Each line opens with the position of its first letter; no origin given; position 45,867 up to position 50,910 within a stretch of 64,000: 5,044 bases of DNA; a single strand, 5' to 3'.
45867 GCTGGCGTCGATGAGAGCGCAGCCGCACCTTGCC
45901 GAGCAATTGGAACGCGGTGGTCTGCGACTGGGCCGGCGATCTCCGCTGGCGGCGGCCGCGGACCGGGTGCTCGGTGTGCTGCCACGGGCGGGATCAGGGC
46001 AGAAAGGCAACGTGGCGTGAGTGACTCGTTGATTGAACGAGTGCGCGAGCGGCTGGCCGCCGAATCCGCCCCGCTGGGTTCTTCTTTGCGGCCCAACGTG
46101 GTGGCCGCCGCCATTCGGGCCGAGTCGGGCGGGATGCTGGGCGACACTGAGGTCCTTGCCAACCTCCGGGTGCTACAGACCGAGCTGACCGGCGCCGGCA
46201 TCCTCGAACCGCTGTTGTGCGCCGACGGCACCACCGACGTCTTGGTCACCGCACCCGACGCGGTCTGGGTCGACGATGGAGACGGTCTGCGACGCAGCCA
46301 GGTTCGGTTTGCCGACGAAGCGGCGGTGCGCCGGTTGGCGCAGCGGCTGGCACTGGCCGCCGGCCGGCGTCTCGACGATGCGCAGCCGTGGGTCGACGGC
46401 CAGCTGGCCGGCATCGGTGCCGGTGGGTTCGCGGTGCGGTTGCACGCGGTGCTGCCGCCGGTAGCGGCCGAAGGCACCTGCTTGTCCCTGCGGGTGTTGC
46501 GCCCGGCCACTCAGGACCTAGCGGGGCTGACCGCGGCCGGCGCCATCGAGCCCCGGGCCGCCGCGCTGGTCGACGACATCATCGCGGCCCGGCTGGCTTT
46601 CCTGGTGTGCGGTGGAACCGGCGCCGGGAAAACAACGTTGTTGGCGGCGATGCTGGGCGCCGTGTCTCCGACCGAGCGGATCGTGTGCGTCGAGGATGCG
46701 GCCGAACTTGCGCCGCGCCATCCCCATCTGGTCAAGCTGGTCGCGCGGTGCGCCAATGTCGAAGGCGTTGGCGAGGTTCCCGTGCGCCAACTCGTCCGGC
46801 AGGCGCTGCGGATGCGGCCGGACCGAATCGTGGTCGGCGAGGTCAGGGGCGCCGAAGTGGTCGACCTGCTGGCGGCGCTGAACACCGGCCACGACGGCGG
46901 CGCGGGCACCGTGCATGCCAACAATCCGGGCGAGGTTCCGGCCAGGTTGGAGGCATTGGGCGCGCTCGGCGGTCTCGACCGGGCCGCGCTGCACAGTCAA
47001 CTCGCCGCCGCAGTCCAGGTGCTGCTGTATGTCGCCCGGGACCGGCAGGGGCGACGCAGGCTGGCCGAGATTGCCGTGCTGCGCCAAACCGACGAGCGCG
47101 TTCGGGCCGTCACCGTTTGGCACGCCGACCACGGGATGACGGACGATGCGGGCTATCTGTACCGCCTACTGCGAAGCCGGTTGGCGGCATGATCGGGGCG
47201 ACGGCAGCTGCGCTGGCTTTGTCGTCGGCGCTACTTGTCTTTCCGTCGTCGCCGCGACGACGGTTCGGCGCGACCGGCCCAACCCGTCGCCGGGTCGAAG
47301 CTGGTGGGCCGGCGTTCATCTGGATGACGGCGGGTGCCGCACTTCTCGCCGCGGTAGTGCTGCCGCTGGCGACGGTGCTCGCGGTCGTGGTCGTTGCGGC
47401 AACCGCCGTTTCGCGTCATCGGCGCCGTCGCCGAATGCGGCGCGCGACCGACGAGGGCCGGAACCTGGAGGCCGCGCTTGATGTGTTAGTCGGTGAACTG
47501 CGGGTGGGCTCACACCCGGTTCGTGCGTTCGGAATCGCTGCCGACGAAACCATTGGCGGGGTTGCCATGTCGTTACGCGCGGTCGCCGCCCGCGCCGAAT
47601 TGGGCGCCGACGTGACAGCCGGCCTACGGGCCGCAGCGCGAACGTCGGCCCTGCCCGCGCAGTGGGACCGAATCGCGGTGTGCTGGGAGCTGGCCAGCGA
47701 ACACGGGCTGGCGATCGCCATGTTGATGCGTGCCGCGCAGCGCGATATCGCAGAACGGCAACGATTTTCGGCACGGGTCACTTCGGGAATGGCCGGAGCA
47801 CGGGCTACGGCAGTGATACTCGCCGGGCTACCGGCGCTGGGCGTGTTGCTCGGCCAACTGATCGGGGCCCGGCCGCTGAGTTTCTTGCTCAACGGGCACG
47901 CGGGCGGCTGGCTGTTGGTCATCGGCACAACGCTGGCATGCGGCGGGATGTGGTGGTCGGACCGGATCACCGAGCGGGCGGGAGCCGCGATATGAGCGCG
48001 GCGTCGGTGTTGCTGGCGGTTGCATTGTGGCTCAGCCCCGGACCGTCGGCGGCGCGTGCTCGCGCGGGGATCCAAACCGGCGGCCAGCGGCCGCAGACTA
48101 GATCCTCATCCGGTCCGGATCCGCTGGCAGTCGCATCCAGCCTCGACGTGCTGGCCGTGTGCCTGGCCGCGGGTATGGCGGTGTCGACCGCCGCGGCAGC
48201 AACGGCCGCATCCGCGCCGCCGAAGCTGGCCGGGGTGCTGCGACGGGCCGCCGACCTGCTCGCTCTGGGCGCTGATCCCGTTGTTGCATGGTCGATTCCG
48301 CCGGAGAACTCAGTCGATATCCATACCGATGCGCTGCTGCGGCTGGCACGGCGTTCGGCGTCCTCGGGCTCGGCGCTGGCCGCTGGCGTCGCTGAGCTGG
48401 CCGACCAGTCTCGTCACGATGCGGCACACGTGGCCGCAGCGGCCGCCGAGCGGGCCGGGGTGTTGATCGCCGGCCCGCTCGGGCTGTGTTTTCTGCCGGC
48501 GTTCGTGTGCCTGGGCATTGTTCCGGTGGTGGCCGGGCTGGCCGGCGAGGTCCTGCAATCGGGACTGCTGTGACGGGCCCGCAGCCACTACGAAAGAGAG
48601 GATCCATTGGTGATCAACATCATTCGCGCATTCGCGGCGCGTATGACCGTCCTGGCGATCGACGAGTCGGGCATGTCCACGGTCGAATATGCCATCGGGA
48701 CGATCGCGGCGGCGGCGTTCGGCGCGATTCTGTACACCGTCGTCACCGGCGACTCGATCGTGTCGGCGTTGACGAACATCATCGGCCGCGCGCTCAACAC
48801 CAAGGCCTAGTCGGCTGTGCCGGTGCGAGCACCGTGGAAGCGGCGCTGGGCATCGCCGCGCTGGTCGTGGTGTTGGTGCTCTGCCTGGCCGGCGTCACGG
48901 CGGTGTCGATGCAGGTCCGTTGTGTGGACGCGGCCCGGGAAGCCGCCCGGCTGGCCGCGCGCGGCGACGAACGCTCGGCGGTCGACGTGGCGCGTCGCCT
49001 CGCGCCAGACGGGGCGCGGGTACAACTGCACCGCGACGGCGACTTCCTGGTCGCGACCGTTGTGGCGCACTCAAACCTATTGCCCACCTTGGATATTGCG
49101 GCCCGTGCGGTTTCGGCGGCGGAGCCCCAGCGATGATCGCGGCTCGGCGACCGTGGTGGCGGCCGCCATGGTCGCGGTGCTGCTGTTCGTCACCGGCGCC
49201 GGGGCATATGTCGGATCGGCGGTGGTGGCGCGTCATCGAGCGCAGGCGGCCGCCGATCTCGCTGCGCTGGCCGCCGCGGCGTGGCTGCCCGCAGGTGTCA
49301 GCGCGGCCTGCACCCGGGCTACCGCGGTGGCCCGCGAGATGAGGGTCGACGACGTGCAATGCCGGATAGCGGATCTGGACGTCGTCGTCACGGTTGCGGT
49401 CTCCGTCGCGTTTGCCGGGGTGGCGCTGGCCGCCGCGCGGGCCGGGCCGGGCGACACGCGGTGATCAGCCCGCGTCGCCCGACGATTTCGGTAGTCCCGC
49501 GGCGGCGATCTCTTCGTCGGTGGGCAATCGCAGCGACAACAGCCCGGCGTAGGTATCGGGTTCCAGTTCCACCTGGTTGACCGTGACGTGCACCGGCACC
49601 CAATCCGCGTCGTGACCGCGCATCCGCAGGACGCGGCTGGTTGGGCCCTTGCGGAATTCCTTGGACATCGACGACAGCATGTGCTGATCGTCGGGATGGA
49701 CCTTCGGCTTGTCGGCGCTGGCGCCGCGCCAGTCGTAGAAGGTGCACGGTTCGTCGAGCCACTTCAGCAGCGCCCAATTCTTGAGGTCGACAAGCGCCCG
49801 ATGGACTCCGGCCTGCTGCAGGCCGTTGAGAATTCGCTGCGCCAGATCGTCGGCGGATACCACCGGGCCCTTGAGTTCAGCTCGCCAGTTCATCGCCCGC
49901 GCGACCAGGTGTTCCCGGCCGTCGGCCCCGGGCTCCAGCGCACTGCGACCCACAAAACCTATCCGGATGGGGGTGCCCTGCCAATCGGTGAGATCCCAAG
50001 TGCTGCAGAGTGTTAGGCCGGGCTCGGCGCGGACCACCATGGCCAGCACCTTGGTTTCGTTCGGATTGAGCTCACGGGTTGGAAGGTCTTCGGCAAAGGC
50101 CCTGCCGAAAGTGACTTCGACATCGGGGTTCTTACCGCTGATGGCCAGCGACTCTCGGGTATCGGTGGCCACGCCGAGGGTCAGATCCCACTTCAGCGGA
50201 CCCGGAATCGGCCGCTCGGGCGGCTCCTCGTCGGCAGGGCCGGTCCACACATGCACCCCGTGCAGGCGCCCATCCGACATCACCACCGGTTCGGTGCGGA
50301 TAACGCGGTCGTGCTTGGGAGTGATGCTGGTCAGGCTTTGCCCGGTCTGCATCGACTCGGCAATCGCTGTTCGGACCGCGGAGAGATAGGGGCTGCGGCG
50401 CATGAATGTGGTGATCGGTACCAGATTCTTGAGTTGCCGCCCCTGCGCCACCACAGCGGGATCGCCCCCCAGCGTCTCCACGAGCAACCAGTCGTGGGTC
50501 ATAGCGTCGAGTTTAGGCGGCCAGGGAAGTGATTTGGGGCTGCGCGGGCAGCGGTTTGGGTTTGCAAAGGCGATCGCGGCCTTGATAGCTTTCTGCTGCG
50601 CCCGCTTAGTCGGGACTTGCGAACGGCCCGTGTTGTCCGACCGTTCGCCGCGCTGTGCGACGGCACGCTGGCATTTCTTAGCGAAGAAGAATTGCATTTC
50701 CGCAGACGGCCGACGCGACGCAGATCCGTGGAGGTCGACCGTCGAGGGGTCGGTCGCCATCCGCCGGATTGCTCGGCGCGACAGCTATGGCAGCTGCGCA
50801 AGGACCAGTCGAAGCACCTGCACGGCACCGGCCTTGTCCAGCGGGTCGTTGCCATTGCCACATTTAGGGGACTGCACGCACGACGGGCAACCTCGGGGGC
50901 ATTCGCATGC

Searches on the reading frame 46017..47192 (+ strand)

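Call 47: search_protein_families(library=pfam, proteins=[window:46017-47192:+], max_evalue=0.0001)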
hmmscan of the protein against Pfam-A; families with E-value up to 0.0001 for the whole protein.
window:46017-47192:+ (391 aa): 1 family
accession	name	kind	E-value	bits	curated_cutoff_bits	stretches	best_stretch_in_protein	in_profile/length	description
PF00437.27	T2SSE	-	4.3e-51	174.1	24.9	1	58-337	3-273/370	Type II/IV secretion system protein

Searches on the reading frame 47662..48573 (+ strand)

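Call 47: search_protein_families(library=pfam, proteins=[window:47662-48573:+], max_evalue=0.0001)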
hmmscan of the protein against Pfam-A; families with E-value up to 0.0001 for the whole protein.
window:47662-48573:+ (303 aa): 1 family
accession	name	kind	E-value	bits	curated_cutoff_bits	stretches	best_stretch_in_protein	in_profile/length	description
PF00482.28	T2SSF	-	2.2e-12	47.5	25.2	1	161-283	2-121/125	Type II secretion system (T2SS), protein F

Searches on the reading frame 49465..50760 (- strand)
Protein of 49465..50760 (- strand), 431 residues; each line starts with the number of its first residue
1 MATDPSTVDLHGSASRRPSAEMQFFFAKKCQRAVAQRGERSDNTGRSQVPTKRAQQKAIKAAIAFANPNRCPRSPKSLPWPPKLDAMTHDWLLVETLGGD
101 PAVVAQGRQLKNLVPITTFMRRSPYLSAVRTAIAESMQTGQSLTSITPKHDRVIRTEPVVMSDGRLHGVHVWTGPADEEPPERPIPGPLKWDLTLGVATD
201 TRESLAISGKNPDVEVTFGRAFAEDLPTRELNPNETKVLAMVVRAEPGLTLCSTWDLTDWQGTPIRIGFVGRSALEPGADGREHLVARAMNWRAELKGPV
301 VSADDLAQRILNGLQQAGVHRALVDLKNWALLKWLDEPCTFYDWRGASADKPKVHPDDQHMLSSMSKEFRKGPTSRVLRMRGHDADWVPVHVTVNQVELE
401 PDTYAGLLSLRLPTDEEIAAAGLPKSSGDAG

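Call 47: search_protein_families(library=pfam, proteins=[window:49465-50760:-], max_evalue=0.0001)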
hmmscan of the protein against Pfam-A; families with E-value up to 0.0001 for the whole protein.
window:49465-50760:- (431 aa): 3 families
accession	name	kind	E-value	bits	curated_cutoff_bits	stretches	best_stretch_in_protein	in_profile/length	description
PF21043.3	Rv3651-like_C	-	1.9e-58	195.9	31.1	1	304-421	1-118/118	Rv3651-like, C-terminal domain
PF18621.7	Rv3651-like_middle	-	2.5e-54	182.9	31.1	1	185-294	1-110/110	Rv3651-like, middle domain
PF18007.7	Rv3651-like_N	-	5.3e-30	104.4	25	1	90-182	1-93/93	Rv3651-like, N-terminal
